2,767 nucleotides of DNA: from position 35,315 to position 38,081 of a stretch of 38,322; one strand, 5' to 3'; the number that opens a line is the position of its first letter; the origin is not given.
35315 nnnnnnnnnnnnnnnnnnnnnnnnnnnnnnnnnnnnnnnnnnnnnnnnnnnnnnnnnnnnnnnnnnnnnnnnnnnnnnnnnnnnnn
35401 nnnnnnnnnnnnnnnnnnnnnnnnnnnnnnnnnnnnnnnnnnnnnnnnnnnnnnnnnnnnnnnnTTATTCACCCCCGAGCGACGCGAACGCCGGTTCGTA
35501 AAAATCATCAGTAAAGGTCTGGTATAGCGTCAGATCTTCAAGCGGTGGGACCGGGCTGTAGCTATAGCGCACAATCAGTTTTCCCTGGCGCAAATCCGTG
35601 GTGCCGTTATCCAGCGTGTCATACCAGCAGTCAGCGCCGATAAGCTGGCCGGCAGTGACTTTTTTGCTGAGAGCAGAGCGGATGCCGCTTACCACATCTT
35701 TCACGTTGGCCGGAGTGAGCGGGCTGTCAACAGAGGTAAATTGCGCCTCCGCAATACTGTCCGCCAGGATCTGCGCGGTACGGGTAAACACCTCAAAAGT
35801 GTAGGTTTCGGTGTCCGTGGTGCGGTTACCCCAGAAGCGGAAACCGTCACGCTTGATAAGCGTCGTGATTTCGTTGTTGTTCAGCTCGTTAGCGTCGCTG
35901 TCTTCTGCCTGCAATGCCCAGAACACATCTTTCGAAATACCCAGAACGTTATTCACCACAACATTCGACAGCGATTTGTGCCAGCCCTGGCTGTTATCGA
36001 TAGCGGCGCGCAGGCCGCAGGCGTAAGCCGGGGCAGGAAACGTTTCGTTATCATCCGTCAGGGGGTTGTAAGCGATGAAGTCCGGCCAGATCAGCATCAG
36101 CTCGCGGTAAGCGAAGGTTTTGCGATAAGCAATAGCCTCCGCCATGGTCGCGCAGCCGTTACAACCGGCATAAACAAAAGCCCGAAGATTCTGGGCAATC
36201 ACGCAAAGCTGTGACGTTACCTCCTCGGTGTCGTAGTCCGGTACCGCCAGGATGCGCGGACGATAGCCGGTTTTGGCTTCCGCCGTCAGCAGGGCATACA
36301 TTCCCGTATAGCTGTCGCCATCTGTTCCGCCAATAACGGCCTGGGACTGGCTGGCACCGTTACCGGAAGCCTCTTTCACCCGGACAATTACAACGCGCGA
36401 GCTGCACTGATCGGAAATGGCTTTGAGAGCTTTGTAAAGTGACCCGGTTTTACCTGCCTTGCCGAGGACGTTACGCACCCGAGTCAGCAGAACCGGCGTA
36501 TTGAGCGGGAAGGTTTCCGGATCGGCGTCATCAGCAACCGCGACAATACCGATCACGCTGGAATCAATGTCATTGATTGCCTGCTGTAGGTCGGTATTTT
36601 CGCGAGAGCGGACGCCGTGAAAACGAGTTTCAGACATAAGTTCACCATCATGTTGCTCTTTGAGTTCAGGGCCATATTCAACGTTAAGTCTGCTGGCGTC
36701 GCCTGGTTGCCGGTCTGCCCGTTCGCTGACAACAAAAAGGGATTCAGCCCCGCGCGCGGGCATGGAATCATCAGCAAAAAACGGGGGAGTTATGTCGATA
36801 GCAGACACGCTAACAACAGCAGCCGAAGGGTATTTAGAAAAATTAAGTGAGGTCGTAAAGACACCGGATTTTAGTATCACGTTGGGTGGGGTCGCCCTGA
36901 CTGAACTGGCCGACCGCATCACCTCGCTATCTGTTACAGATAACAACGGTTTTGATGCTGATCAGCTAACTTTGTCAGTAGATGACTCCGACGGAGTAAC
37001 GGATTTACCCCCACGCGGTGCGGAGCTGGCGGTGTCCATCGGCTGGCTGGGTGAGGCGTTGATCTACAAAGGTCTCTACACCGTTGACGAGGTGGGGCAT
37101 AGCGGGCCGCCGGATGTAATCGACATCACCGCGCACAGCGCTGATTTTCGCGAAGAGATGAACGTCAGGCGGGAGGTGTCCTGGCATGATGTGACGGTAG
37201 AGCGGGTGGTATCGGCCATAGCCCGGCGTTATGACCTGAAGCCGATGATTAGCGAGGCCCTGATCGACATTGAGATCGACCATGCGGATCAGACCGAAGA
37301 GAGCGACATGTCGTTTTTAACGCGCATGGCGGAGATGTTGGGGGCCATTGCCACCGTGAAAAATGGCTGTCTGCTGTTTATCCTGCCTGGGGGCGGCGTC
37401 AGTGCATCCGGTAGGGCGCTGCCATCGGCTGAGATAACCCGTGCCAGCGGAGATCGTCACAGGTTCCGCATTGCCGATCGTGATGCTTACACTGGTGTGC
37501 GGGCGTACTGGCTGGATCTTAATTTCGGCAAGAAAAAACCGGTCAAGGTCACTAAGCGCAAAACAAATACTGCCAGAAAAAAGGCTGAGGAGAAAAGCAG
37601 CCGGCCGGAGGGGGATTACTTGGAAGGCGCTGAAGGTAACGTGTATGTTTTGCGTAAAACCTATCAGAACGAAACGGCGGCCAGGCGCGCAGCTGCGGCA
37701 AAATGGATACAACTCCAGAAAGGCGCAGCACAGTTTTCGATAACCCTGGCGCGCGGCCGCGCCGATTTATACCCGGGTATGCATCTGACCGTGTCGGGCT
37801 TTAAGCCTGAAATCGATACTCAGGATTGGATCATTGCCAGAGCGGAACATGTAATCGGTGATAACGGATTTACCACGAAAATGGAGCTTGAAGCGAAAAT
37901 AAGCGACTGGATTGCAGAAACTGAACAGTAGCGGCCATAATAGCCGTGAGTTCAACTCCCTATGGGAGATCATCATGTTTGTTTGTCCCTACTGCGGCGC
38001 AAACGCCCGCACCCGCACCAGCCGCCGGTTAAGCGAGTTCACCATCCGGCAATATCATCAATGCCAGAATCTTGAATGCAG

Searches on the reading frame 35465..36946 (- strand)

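Call 17: search_protein_families(library=phrogs, proteins=[window:35465-36946:-], max_evalue=0.00001)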
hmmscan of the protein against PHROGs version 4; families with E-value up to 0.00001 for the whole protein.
window:35465-36946:- (493 aa): 6 families
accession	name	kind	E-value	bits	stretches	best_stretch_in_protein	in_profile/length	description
phrog_23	-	tail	1.3e-116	391.3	1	103-492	18-476/496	tail sheath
phrog_13288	-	unknown function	5.4e-51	174.1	1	298-484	9-201/208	-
phrog_16736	-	unknown function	1.9e-39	134.8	1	391-490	1-100/101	-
phrog_12477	-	unknown function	2.3e-36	124.8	1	104-190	1-87/88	-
phrog_11242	-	unknown function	1.3e-25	91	1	105-231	2-128/128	-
phrog_20365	-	unknown function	3.2e-11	44.1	1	437-482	2-47/58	-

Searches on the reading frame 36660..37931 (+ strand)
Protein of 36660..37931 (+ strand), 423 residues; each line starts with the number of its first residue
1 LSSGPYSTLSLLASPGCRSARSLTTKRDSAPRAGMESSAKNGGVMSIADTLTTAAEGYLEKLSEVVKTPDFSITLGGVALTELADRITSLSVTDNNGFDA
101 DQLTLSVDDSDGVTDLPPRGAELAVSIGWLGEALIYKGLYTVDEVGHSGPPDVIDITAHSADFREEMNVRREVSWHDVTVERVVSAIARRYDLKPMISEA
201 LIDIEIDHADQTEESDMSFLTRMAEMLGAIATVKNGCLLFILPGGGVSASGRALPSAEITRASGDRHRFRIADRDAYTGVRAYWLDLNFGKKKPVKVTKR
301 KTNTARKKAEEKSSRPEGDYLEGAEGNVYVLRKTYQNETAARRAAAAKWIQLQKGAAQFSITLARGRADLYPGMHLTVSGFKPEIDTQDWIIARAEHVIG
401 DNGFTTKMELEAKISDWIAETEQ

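Call 67: search_protein_families(library=pfam, proteins=[window:36660-37931:+], max_evalue=0.001)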
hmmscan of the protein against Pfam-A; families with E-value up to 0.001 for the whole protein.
window:36660-37931:+ (423 aa): 1 family
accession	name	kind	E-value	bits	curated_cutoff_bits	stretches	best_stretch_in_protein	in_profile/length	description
PF05954.17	Phage_GPD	-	5.3e-16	59.1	30.1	1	170-402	79-304/305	Phage tail baseplate hub (GPD)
